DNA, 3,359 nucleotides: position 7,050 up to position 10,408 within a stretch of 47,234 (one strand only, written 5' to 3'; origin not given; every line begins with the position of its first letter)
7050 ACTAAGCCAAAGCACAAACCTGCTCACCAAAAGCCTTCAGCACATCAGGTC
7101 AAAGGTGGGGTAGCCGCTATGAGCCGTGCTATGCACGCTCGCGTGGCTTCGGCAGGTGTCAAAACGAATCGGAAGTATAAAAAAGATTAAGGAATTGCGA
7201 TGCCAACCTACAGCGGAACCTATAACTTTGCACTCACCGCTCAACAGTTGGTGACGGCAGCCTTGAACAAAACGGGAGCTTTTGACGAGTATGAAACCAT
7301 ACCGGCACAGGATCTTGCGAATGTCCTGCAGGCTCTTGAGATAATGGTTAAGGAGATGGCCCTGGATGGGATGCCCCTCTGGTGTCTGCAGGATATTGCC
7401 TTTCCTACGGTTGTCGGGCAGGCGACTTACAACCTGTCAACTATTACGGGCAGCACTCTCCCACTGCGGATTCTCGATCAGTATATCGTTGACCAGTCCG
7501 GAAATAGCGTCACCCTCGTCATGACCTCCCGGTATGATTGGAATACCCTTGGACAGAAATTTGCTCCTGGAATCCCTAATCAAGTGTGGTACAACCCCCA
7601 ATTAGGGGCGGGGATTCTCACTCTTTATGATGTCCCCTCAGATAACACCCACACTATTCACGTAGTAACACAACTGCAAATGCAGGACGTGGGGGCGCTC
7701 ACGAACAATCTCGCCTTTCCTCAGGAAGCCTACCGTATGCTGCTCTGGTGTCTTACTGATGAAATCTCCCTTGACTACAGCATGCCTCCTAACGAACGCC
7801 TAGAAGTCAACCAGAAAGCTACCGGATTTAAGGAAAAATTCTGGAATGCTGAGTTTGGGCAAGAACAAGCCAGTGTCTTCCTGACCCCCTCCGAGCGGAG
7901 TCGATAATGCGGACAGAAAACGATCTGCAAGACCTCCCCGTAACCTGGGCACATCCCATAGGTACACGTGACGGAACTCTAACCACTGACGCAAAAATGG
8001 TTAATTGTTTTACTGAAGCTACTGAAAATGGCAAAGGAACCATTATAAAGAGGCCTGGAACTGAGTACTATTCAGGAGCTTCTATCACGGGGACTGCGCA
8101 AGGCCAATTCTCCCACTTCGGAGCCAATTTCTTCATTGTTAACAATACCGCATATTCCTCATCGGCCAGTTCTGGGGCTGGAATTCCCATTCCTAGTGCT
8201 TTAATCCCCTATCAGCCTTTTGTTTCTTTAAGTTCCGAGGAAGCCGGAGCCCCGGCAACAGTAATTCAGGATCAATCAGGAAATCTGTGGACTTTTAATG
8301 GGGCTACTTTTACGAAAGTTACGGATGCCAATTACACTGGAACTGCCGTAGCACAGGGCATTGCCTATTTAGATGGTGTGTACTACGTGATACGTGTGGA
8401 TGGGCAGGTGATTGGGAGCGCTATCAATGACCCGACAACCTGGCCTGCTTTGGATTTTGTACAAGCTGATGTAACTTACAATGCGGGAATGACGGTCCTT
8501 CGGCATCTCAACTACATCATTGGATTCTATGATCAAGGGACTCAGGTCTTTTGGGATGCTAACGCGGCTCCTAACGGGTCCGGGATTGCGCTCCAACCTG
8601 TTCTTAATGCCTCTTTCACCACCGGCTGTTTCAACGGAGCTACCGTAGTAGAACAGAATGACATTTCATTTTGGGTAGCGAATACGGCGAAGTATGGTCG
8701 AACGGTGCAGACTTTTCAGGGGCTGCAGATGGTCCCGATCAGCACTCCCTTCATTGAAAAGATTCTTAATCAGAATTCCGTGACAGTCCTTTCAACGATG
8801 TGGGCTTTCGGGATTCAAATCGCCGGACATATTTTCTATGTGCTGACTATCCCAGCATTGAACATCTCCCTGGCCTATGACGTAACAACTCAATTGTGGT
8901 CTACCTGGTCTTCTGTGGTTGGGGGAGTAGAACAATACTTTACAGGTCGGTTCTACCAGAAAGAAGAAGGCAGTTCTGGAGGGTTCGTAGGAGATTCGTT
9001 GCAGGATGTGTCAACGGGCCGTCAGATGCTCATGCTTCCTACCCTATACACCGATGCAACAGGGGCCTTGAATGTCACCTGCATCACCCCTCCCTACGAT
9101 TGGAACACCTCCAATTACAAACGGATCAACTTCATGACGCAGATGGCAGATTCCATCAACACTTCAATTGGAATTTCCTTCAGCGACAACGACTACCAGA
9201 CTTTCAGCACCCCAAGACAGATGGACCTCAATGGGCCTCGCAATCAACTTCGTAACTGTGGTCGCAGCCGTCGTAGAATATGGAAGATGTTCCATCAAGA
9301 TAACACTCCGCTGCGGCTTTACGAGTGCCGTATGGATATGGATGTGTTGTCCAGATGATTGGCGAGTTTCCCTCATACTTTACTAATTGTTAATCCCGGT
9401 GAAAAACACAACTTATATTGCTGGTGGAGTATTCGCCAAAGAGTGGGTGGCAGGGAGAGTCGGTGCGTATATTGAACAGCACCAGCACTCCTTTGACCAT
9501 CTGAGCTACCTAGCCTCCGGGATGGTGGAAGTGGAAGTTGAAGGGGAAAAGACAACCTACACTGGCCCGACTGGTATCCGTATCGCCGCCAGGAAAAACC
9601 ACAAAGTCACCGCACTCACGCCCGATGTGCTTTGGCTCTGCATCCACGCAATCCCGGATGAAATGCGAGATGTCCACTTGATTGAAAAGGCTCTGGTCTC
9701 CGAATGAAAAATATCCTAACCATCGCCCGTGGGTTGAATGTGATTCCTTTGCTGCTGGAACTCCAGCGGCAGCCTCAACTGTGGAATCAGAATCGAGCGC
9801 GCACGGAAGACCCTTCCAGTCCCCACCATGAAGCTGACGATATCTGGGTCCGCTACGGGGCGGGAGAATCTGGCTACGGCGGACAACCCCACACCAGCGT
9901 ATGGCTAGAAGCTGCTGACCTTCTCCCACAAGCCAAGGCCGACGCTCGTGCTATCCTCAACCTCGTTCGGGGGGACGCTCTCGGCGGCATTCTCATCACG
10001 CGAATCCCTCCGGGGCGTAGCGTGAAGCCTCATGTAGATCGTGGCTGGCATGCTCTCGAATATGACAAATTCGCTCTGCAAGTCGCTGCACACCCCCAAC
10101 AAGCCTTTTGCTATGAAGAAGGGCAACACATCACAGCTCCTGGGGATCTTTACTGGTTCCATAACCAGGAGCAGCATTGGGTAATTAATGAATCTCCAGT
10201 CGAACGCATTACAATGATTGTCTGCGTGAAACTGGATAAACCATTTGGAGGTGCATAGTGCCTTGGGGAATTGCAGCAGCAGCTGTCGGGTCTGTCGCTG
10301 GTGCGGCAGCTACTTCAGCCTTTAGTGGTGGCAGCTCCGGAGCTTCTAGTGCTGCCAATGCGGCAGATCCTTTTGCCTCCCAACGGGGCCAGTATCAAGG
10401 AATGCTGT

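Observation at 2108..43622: At least 15 dispersed copies of a ~40-bp near-palindromic intergenic element, on both transcription arms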

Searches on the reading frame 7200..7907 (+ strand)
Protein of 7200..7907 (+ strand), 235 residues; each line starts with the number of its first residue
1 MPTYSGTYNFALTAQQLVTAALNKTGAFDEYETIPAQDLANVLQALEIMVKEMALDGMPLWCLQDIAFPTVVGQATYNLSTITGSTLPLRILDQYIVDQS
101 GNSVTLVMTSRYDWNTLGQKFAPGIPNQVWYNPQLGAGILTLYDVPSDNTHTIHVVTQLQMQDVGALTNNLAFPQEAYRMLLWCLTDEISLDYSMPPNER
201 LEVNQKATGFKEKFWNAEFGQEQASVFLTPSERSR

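Call 89: search_protein_families(library=phrogs, max_evalue=0.001, proteins=[window:7200-7907:+])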
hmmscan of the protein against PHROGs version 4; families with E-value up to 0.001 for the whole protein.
window:7200-7907:+ (235 aa): 1 family
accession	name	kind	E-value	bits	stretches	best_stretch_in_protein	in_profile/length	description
phrog_12985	-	unknown function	5.9e-17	63.2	1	12-206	2-202/238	-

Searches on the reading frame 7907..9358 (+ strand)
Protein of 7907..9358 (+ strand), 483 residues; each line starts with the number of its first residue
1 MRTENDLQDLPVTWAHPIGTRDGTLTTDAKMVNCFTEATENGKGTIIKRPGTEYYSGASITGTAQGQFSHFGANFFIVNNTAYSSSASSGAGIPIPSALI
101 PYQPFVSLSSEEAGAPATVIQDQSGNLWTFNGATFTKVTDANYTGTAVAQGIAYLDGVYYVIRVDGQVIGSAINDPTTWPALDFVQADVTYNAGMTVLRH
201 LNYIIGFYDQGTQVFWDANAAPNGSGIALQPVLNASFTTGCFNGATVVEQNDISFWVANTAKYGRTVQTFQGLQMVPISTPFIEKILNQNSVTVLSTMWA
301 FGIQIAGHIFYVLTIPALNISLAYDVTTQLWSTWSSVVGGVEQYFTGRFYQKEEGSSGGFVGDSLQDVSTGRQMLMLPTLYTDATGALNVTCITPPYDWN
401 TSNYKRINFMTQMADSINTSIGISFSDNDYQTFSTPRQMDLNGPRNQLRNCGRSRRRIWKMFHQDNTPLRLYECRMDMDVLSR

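Call 7: search_protein_families(library=phrogs, proteins=[window:7907-9358:+])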
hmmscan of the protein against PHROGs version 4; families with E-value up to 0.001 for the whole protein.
window:7907-9358:+ (483 aa): 1 family
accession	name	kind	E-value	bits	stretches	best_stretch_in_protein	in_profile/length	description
phrog_578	-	connector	1.1e-27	97.7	1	27-480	21-471/486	head closure Hc3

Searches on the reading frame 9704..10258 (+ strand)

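Call 89: search_protein_families(library=phrogs, max_evalue=0.001, proteins=[window:9704-10258:+])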
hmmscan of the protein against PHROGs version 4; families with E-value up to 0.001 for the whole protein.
window:9704-10258:+ (184 aa): 1 family
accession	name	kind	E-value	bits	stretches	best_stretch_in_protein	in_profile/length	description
phrog_32420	-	unknown function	6.4e-05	24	1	105-174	107-174/180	-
